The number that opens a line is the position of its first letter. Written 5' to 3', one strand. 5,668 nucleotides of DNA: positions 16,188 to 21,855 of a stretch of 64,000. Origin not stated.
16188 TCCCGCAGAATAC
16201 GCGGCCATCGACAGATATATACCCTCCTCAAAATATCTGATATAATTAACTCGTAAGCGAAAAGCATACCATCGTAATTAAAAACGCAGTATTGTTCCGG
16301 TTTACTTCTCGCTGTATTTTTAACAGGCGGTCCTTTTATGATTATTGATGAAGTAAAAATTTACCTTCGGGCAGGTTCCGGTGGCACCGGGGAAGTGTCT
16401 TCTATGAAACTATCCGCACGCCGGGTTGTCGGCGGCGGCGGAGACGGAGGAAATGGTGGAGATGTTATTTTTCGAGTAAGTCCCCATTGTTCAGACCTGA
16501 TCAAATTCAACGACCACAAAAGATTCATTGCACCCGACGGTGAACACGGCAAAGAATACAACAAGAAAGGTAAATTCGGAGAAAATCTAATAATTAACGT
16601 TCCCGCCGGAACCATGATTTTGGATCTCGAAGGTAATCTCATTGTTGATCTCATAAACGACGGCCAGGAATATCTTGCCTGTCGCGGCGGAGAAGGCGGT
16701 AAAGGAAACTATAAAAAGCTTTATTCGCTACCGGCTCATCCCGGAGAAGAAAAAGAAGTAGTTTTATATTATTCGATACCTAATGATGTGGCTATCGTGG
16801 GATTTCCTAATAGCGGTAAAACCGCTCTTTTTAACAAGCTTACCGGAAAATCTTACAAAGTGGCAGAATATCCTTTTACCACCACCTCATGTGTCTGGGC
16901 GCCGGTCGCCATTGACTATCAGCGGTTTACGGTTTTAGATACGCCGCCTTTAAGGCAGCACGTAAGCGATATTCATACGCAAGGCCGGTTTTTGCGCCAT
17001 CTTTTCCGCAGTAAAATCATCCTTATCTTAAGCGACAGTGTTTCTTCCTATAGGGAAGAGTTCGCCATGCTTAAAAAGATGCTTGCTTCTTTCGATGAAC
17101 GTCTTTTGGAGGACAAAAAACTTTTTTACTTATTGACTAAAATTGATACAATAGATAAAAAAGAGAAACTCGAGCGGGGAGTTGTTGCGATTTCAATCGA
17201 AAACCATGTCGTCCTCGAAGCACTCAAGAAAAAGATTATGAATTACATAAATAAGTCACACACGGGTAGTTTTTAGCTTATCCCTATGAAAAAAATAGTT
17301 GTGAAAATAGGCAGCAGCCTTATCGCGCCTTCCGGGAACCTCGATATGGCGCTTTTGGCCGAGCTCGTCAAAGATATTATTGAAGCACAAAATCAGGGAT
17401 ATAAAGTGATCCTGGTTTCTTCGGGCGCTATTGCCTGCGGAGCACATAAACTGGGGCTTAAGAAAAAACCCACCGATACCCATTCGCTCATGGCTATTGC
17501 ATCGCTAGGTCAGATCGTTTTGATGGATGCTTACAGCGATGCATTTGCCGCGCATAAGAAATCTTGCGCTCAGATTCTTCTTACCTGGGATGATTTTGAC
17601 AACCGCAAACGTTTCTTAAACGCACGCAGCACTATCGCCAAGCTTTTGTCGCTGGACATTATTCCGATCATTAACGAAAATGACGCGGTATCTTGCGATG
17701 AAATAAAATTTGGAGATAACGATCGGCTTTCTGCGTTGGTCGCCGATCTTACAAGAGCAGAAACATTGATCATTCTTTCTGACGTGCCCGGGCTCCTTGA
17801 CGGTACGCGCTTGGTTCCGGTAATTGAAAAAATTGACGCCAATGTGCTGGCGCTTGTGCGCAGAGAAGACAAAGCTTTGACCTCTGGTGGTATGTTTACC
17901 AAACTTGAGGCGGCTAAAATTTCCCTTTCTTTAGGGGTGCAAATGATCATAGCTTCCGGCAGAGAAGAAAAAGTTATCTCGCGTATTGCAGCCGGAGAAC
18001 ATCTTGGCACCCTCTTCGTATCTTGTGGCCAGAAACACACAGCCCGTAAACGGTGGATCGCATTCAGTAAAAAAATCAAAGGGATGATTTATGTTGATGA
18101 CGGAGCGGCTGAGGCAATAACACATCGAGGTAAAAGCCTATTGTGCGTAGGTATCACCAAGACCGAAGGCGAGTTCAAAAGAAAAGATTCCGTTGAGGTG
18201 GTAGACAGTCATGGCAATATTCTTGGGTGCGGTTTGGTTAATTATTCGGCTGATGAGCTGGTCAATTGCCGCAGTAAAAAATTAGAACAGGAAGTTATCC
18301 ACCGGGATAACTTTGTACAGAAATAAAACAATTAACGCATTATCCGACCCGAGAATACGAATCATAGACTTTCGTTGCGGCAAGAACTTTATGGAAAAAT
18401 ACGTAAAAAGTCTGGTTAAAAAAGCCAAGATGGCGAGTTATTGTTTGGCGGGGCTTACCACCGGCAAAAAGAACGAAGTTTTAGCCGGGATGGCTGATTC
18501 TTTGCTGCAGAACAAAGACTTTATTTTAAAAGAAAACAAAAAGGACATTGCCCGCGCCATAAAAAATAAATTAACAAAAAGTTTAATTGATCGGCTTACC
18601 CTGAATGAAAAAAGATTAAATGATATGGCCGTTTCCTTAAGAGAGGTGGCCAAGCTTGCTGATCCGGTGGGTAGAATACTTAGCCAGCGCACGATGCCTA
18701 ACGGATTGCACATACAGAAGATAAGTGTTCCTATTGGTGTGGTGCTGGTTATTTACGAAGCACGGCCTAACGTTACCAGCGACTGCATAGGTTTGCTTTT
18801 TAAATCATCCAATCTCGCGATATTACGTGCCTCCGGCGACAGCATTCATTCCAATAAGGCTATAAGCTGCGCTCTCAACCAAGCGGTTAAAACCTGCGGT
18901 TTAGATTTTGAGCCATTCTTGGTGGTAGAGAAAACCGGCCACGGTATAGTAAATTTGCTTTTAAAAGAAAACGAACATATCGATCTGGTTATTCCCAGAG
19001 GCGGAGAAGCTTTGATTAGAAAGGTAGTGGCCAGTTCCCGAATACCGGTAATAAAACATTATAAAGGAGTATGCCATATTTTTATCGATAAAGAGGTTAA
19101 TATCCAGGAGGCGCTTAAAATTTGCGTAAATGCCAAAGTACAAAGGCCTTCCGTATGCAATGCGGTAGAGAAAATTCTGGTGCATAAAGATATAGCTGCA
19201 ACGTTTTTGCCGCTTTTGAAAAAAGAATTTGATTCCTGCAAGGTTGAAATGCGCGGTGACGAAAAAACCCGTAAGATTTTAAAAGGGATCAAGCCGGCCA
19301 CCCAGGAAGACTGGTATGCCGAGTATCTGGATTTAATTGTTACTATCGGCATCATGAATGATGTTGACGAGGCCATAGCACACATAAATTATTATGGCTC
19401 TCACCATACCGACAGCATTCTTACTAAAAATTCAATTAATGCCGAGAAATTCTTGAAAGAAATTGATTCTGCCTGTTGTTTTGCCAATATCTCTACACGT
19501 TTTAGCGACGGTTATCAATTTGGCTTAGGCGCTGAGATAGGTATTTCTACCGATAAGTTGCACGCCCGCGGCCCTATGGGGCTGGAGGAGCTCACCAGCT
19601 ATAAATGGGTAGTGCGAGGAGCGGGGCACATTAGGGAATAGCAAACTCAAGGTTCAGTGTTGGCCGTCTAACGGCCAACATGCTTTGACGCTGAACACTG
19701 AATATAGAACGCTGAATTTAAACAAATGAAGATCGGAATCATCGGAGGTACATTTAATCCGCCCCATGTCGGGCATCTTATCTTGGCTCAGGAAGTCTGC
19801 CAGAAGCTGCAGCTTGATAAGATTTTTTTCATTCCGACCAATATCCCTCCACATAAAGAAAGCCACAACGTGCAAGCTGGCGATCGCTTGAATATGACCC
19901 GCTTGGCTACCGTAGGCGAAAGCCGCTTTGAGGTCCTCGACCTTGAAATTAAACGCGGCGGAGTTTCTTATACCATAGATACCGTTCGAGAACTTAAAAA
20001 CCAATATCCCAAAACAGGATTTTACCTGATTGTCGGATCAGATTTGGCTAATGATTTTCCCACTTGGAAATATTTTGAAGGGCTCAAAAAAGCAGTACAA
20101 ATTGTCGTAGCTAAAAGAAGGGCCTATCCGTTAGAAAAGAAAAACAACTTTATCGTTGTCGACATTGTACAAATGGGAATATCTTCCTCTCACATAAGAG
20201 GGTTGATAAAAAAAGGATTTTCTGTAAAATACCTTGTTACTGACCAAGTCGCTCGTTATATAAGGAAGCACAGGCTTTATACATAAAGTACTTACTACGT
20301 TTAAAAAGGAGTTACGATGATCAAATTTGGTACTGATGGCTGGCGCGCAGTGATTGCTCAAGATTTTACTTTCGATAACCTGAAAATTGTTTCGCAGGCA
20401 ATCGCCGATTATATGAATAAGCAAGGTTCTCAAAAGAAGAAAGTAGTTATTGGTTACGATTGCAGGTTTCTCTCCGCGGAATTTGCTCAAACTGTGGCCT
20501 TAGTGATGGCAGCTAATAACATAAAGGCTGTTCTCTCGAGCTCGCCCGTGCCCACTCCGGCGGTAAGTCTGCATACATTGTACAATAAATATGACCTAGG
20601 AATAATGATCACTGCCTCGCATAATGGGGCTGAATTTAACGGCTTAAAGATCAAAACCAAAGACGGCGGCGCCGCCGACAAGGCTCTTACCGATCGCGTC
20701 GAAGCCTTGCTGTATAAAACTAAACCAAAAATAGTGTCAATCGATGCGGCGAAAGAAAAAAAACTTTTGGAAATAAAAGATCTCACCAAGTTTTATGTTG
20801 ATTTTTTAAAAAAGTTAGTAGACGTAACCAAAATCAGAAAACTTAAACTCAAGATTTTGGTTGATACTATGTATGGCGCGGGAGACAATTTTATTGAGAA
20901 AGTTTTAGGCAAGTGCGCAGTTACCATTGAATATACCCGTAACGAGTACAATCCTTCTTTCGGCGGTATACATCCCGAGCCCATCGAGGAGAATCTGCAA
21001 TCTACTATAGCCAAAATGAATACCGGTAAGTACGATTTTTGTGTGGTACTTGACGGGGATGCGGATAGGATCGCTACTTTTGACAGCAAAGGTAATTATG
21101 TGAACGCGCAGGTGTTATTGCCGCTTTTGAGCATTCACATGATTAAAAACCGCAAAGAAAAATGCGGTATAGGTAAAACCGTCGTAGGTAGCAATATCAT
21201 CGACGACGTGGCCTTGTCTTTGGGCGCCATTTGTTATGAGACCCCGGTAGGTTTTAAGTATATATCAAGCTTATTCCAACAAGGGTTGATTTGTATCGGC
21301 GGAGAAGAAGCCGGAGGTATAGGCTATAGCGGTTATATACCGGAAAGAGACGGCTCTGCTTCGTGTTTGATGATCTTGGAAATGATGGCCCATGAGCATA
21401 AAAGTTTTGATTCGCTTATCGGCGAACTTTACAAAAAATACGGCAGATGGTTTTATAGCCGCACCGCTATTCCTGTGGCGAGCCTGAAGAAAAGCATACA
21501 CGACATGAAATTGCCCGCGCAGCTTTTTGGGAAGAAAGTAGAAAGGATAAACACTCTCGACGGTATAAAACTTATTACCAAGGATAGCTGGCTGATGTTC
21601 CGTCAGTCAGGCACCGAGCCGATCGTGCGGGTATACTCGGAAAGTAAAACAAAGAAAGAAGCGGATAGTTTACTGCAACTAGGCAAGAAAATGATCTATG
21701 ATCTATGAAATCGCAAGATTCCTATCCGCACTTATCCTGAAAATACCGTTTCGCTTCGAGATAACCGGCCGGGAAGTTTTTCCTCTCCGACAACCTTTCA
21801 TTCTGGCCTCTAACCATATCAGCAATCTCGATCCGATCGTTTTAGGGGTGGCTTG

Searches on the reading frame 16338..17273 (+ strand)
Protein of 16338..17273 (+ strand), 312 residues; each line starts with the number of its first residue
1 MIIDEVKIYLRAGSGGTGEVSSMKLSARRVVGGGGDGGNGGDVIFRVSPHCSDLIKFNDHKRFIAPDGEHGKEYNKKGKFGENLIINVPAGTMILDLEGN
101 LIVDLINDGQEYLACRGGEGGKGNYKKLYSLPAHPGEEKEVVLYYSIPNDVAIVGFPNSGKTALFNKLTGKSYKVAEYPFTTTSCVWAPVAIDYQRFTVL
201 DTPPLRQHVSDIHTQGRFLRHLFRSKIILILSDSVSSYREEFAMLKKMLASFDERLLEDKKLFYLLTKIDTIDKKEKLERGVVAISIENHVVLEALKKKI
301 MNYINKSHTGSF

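Call 59: search_protein_families(library=pfam, proteins=[window:16338-17273:+], max_evalue=0.000001)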
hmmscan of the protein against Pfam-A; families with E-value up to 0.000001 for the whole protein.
window:16338-17273:+ (312 aa): 3 families
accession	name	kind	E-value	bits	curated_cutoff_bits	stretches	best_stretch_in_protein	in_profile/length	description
PF01018.28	GTP1_OBG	-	1.4e-34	119.4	27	1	3-127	1-127/155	GTP1/OBG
PF01926.29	MMR_HSR1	-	6.7e-18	65.3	21.9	1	150-267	1-112/113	50S ribosome-binding GTPase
PF02421.24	FeoB_N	-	8.4e-10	38.8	27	1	150-203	2-55/156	Ferrous iron transport protein B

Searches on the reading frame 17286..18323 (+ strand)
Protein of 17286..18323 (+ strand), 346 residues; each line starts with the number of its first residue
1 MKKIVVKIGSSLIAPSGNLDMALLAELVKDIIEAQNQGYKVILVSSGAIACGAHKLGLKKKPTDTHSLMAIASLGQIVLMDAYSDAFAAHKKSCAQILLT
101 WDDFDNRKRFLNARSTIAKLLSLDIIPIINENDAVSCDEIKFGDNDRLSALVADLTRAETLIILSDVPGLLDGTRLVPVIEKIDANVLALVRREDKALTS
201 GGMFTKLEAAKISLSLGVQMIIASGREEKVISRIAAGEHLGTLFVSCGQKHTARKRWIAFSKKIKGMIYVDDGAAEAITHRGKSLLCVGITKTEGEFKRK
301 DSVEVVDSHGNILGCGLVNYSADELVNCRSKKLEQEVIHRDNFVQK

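Call 59: search_protein_families(library=pfam, proteins=[window:17286-18323:+], max_evalue=0.000001)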
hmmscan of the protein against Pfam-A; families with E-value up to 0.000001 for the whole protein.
window:17286-18323:+ (346 aa): 2 families
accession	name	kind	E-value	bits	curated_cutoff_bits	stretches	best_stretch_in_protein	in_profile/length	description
PF00696.33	AA_kinase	-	1.8e-39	136.3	24.9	1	2-223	1-233/234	Amino acid kinase family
PF01472.26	PUA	-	1.3e-21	76.7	24.8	1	266-339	1-72/74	PUA domain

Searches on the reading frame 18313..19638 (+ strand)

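Call 59: search_protein_families(library=pfam, proteins=[window:18313-19638:+], max_evalue=0.000001)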
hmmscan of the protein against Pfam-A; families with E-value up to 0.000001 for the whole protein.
window:18313-19638:+ (442 aa): 1 family
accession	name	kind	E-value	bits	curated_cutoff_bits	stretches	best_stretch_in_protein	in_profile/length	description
PF00171.27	Aldedh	-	3.5e-16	59.3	23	1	29-319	29-306/461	Aldehyde dehydrogenase family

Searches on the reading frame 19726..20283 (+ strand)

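Call 59: search_protein_families(library=pfam, proteins=[window:19726-20283:+], max_evalue=0.000001)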
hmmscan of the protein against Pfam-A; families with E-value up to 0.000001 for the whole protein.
window:19726-20283:+ (186 aa): 1 family
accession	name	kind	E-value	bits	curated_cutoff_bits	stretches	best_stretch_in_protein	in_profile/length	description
PF01467.32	CTP_transf_like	-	2.7e-25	89.5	21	1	5-158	1-131/133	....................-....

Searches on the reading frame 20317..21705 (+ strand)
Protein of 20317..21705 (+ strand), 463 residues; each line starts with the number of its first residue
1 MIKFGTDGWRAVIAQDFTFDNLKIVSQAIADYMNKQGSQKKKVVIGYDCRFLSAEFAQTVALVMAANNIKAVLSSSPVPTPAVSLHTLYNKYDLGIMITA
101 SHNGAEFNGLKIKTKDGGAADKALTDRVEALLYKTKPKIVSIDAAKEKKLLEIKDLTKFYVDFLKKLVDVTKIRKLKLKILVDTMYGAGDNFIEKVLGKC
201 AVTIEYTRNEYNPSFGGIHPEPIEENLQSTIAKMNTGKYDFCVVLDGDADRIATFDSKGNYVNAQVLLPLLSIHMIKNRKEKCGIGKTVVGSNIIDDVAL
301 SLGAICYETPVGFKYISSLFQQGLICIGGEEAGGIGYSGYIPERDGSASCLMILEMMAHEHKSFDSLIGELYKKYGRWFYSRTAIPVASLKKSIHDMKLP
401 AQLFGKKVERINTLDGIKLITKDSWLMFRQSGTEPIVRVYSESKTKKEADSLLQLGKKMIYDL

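Call 59: search_protein_families(library=pfam, proteins=[window:20317-21705:+], max_evalue=0.000001)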
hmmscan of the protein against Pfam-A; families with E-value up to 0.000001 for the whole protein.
window:20317-21705:+ (463 aa): 4 families
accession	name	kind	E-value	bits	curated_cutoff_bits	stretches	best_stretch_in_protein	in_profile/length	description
PF02878.22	PGM_PMM_I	-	2.6e-36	124.8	22.5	1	2-134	2-133/138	Phosphoglucomutase/phosphomannomutase, alpha/beta/alpha domain I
PF02880.22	PGM_PMM_III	-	3.6e-21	75.9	20.7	1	270-375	8-115/115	Phosphoglucomutase/phosphomannomutase, alpha/beta/alpha domain III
PF02879.22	PGM_PMM_II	-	1.4e-20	74.2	29.3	1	159-259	2-103/103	Phosphoglucomutase/phosphomannomutase, alpha/beta/alpha domain II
PF00408.26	PGM_PMM_IV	-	2.2e-07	31.3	23.1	1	405-452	22-61/68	Phosphoglucomutase/phosphomannomutase, C-terminal domain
